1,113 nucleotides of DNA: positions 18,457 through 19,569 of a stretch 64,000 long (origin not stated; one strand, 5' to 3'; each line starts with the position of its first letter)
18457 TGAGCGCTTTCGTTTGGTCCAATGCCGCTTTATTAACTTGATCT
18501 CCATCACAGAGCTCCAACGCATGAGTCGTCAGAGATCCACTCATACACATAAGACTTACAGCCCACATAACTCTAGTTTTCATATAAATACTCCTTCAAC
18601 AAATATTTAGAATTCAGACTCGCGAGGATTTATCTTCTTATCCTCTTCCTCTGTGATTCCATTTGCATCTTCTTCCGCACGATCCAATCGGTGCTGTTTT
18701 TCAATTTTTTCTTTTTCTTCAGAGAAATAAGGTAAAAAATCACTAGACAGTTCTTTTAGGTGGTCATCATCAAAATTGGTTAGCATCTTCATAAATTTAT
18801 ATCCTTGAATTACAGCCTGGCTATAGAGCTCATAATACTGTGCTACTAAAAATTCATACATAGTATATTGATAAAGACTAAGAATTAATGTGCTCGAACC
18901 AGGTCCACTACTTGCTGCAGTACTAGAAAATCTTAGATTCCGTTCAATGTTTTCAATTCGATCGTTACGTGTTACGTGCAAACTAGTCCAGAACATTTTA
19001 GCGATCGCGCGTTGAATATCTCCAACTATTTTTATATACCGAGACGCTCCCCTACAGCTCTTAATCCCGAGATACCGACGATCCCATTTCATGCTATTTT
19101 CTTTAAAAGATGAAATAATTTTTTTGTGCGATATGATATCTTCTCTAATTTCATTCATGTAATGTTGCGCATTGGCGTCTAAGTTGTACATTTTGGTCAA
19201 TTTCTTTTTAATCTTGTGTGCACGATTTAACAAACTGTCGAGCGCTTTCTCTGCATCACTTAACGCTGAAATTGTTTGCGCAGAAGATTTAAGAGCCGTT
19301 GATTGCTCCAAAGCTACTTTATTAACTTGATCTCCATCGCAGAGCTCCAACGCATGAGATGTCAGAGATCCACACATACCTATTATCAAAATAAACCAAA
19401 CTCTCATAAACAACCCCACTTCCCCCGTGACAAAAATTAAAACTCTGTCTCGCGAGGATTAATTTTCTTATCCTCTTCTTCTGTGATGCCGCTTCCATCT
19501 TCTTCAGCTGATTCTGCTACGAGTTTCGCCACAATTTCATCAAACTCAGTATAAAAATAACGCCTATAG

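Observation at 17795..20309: Tandem triplet of secreted helical paralogs with mosaic, near-identical nucleotide blocks (gene conversion or module shuffling)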

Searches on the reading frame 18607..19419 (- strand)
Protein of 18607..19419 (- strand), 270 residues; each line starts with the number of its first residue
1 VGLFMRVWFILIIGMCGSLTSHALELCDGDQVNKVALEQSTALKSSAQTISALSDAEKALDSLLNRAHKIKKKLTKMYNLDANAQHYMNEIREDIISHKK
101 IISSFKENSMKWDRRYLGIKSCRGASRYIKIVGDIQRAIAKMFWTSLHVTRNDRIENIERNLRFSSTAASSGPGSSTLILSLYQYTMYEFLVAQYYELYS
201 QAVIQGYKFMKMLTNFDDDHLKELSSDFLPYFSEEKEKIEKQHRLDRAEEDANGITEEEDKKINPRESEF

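Call 5: search_protein_families(library=pfam, proteins=[window:18607-19419:-], max_evalue=1)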
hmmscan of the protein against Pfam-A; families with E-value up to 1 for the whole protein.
window:18607-19419:- (270 aa): 4 families
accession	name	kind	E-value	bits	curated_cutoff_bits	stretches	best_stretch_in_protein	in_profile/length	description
PF05823.17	Gp-FAR-1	-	0.0041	18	29.2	1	31-159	25-146/149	Nematode fatty acid retinoid binding protein (Gp-FAR-1)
PF16999.10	V-ATPase_G_2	-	0.033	15.2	28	0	219-264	48-92/104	Vacuolar (H+)-ATPase G subunit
PF11887.13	Mce4_CUP1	-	0.06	13.4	32.6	1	31-77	93-139/222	Cholesterol uptake porter CUP1 of Mce4, putative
PF12998.12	ING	-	0.13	13.3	23.9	1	57-105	3-51/102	Inhibitor of growth proteins N-terminal histone-binding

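Call 7: find_homologous_proteins(query=window:18607-19419:-, max_evalue=0.001)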
Query window:18607-19419:- (270 aa): 2 proteins with E <= 0.001 among 684 candidates.
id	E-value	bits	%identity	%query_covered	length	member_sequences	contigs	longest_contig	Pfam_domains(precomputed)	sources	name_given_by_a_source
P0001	1.2e-170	584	100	99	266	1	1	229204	-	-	-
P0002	3.3e-49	186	42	90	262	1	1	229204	-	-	-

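Call 12: find_encoding_contigs(protein=P0001, flank=10000, max_places=6)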
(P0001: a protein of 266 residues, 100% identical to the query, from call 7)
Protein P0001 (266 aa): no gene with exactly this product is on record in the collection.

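Call 31: predict_structure(alignment_id=A2)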
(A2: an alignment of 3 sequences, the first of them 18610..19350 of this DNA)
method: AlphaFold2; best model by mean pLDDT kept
length: 247 residues; sequences in the alignment: 3
mean_pLDDT: 82.7   pTM: 0.75
mean pLDDT of the five models: 82.7, 81.0, 80.7, 79.2, 78.0
residues with pLDDT >= 90: 85; 70-90: 126; 50-70: 23; < 50: 13
segments of 3 or more residues with pLDDT < 50: 144-150, 244-247
pLDDT, mean of each block of 10 residues (from residue 1): 80 75 89 92 91 85 88 91 90 86 87 91 91 83 47 78 91 91 89 81 91 93 78 52 45
secondary structure, 60 per line:
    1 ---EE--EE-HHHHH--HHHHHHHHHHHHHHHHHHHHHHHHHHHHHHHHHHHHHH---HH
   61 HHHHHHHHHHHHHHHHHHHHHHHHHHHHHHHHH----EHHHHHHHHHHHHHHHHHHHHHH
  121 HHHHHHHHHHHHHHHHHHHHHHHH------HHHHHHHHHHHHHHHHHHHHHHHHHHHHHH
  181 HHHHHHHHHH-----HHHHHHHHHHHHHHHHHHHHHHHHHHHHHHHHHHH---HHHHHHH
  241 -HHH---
elements in order: H11-15 H18-55 H59-93 H99-144 H151-190 H196-230 H234-240

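Call 33: fold_search(model_id=the predicted structure, library=pdb)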
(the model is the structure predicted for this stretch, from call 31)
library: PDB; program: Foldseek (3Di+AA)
matches with E <= 10: 611; with E <= 0.001: 0
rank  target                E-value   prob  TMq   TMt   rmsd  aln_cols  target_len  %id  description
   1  5vjs                  8.7e-03  1.00  0.41  0.48   7.0       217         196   12  De Novo Photosynthetic Reaction Center Protein Equipped with Heme B, a synthetic Zn porphyrin, and Zn(II) cations (released 2018-04-25)
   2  8d9o                  9.6e-03  1.00  0.38  0.43   7.0       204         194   13  De Novo Photosynthetic Reaction Center Protein in Apo-State (released 2022-09-28)
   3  6z0c_A                1.3e-02  1.00  0.36  0.41   6.8       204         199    9  Structure of in silico modelled artificial Maquette-3 protein (released 2021-03-17)
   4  6z0c_C                1.4e-02  1.00  0.36  0.41   6.8       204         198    9  Structure of in silico modelled artificial Maquette-3 protein (released 2021-03-17)
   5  5vju                  1.4e-02  1.00  0.38  0.45   6.8       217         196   11  De Novo Photosynthetic Reaction Center Protein Variant Equipped with His-Tyr H-bond, Heme B, and Cd(II) ions (released 2018-04-25)
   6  8d9p                  2.1e-02  1.00  0.40  0.47   6.9       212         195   12  De Novo Photosynthetic Reaction Center Protein Equipped with Heme B and Mn(II) cations (released 2022-09-28)
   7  6z0c_B                2.9e-02  0.98  0.34  0.39   7.4       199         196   11  Structure of in silico modelled artificial Maquette-3 protein (released 2021-03-17)
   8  5sv0_D                3.2e-02  0.87  0.29  0.32  28.7       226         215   11  Structure of the ExbB/ExbD complex from E. coli at pH 7.0 (released 2016-09-28)
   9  6z0c_D                3.4e-02  0.99  0.37  0.44   7.2       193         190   11  Structure of in silico modelled artificial Maquette-3 protein (released 2021-03-17)
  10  9kq0_A                3.4e-02  0.63  0.23  0.25  26.5       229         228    9  Structure of TolQRA complex at pH 8.0 from E.coli (released 2026-03-04)
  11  5lm1_A                3.5e-02  0.82  0.27  0.21  39.6       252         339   10  Crystal Structure of HD-PTP phosphatase in complex with UBAP1 (released 2016-11-30)
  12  5sv0_I                5.9e-02  0.80  0.29  0.31  28.2       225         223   12  Structure of the ExbB/ExbD complex from E. coli at pH 7.0 (released 2016-09-28)
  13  5zfp_J                6.8e-02  0.72  0.28  0.31  28.7       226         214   12  Structure of the ExbB/ExbD hexameric complex (released 2018-05-09)
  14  5sv0_C                8.8e-02  0.75  0.30  0.33  29.0       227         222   11  Structure of the ExbB/ExbD complex from E. coli at pH 7.0 (released 2016-09-28)
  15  5sv0_G                9.2e-02  0.72  0.29  0.31  28.7       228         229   11  Structure of the ExbB/ExbD complex from E. coli at pH 7.0 (released 2016-09-28)
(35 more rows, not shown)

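Call 36: search_solved_structures(query=A2, max_evalue=10)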
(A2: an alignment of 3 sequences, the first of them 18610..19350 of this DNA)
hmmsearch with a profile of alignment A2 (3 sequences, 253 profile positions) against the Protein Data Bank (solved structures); distinct sequences matched with E-value up to 10: 7.
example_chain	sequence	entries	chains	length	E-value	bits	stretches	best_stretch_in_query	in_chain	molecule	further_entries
9okb_K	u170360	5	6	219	0.022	17.7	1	40-99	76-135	bmCENP-K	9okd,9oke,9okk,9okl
8up5_P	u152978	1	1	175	0.31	13.9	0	152-223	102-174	KEOPS complex subunit Pcc1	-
9h3g_BA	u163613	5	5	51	1.8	11.5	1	44-85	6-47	Large ribosomal subunit protein eL39z/eL39x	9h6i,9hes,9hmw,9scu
6xu6_Cl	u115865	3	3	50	2.4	11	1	43-86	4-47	60S ribosomal protein L39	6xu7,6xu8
4v6w_Cl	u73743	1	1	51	2.7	10.9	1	43-86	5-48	60S ribosomal protein L39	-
2iu1_A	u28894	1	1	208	5.1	10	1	66-124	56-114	EUKARYOTIC TRANSLATION INITIATION FACTOR 5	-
9r1n_A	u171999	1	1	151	9.9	9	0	29-85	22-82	sc-apCC-4-DPH-2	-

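Call 37: search_protein_families(library=ncbifam, proteins=[window:18607-19419:-], max_evalue=0.1)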
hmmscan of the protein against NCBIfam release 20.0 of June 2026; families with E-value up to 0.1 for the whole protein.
window:18607-19419:- (270 aa): 0 families

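Call 39: fold_search(model_id=the predicted structure, library=viral)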
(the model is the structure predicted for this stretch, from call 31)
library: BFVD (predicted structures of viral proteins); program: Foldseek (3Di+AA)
matches with E <= 10: 508; with E <= 0.001: 0
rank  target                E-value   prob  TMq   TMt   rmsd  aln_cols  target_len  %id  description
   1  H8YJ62                2.8e-02  0.51  0.18  0.19  21.4       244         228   11  (no name in the UniProt tables at hand)
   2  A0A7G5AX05            3.1e-02  0.98  0.36  0.17  10.1       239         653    9  MC006L [Molluscum contagiosum virus subtype 1]
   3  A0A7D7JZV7            3.4e-02  0.77  0.26  0.13  42.5       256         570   10  (no name in the UniProt tables at hand)
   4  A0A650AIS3            5.1e-02  0.84  0.29  0.10  13.2       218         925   11  (no name in the UniProt tables at hand)
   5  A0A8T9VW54            6.3e-02  0.98  0.33  0.45   8.8       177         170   10  (no name in the UniProt tables at hand)
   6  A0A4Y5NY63            1.4e-01  0.30  0.21  0.16  48.0       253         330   15  (no name in the UniProt tables at hand)
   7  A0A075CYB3            1.4e-01  0.28  0.21  0.19  43.1       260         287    9  Protein EE1A [Elephant endotheliotropic herpesvirus 5]
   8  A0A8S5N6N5            1.4e-01  0.28  0.20  0.12  45.7       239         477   12  STRUCTURAL MAINTENANCE OF CHROMOSOMES PROTEIN [Siphoviridae sp. ctfWC31]
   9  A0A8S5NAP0            1.4e-01  0.20  0.19  0.06  31.5       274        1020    9  Minor tail protein [Siphoviridae sp. ctBmU27]
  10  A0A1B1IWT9            1.6e-01  0.15  0.14  0.14  40.0       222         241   14  (no name in the UniProt tables at hand)
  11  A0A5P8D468            1.9e-01  0.28  0.21  0.21  16.8       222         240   10  DUF7217 domain-containing protein [Pectobacterium phage Wc4]
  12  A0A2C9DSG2            2.0e-01  0.97  0.39  0.27   6.0       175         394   10  Uncharacterized protein [Western grey kangaroopox virus]
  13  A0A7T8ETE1            2.0e-01  0.51  0.24  0.29  10.0       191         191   16  (no name in the UniProt tables at hand)
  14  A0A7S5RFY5            2.1e-01  0.96  0.37  0.19  10.8       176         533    7  (no name in the UniProt tables at hand)
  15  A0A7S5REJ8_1          2.2e-01  0.97  0.39  0.15   6.7       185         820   14  (no name in the UniProt tables at hand)
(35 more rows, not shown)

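Call 49: search_protein_families(library=padloc, proteins=[window:18607-19407:-], max_evalue=0.01)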
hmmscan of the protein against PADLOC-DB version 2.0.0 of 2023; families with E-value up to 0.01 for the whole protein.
window:18607-19407:- (266 aa): 1 family
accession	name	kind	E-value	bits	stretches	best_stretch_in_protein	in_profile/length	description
PDLC00006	DruC1|DruC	-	0.0018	14.9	1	32-163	202-328/626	Unknown function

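Call 50: search_protein_families(library=phrogs, proteins=[window:18607-19407:-], max_evalue=0.01)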
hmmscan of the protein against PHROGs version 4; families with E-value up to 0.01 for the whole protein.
window:18607-19407:- (266 aa): 0 families
